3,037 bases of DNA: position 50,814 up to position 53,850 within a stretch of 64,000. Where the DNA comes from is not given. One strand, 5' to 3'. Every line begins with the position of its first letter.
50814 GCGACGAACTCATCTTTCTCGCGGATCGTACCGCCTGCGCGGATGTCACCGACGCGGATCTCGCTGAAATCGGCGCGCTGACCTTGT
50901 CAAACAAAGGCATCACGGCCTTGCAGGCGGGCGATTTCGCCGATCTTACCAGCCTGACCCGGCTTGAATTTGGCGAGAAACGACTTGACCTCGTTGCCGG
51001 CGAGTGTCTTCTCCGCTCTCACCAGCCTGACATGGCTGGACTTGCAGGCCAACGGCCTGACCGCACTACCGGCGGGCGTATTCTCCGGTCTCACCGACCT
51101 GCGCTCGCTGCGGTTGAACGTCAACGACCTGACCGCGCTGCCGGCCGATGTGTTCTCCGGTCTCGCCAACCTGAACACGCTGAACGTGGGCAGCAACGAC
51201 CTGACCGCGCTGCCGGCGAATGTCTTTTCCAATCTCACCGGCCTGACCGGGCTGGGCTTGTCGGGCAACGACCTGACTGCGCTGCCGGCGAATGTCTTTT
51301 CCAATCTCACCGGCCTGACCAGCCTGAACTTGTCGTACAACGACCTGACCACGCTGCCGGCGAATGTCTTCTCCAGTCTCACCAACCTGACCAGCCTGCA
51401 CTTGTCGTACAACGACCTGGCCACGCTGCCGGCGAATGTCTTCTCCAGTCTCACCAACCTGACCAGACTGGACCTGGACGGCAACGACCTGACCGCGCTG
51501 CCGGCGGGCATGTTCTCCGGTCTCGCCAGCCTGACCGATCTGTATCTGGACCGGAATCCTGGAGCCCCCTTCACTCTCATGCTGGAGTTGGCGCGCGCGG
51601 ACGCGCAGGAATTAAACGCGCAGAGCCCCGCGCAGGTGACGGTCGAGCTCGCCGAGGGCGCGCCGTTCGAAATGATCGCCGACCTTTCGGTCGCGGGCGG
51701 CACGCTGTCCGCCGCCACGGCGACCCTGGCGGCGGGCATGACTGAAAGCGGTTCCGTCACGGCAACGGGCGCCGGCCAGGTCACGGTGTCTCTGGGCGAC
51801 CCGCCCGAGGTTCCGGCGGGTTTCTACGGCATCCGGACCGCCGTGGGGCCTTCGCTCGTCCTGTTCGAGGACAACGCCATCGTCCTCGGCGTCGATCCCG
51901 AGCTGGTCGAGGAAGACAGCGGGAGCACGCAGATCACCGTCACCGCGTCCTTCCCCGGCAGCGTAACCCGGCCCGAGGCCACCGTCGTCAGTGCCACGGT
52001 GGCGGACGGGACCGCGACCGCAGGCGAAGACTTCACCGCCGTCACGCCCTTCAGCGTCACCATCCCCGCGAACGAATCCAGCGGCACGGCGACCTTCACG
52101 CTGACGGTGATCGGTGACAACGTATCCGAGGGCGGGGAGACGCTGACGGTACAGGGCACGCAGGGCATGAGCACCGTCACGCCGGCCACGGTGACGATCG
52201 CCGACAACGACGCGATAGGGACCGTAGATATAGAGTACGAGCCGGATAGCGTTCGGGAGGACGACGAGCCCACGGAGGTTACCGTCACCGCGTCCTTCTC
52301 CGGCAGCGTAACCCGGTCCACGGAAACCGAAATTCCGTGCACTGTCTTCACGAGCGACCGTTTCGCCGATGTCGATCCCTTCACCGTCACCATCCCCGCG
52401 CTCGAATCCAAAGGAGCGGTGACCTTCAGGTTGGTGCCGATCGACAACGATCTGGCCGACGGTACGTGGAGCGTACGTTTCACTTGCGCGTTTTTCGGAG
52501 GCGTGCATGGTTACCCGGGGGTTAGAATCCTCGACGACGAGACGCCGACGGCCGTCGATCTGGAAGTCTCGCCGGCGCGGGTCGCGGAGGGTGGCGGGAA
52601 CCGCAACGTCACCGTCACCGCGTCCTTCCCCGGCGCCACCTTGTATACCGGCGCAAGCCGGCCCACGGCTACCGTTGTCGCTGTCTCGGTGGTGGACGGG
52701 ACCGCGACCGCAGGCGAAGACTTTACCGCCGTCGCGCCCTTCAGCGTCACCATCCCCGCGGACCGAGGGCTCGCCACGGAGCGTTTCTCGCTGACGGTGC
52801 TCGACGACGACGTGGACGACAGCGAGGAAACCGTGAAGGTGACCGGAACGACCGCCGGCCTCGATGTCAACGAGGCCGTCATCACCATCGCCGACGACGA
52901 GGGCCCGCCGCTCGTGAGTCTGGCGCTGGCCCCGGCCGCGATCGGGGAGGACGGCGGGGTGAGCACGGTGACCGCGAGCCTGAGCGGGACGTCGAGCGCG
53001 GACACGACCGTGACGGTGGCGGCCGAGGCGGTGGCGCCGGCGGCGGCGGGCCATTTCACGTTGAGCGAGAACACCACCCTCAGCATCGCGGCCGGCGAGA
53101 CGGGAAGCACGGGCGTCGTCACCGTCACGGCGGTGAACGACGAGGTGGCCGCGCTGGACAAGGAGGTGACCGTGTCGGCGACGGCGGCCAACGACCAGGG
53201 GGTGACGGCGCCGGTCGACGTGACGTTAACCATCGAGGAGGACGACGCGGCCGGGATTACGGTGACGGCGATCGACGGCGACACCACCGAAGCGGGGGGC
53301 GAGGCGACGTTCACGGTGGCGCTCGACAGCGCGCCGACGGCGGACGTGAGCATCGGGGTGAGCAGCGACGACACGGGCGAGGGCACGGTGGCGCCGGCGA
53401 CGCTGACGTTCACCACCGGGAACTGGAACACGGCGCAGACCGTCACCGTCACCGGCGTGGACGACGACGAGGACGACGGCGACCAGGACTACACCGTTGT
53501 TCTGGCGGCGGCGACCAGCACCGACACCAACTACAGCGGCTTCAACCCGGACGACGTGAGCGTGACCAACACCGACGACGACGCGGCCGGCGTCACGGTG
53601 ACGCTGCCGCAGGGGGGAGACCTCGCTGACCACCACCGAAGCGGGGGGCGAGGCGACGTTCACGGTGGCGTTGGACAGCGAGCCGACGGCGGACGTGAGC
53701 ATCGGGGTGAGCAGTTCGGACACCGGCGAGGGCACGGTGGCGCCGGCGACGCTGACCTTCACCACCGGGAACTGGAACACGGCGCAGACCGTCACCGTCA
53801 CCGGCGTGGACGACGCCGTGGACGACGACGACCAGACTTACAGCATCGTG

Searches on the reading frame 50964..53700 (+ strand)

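Call 12: search_protein_families(library=pfam, proteins=[window:50964-53700:+])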
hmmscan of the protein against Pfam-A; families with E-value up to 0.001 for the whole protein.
window:50964-53700:+ (912 aa): 6 families
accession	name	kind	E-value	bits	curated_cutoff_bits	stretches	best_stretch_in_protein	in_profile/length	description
PF13855.12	LRR_8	-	9.3e-43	144.3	27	4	140-199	1-60/61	Leucine rich repeat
PF12799.13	LRR_4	-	1.1e-18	67.2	27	4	140-180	1-43/44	Leucine Rich repeats (2 copies)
PF13306.12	LRR_5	-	2.6e-18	66.6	27.7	2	83-195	3-108/127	BspA type Leucine rich repeat region (6 copies)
PF03160.20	Calx-beta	-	1.4e-14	54.6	27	2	303-416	3-119/119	Calx-beta domain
PF23598.1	LRR_14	-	8.1e-13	48.3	40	2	43-145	46-141/353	Leucine-rich repeat region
PF00560.39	LRR_1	-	3.9e-09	35.3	20.6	0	118-139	2-23/23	Leucine Rich Repeat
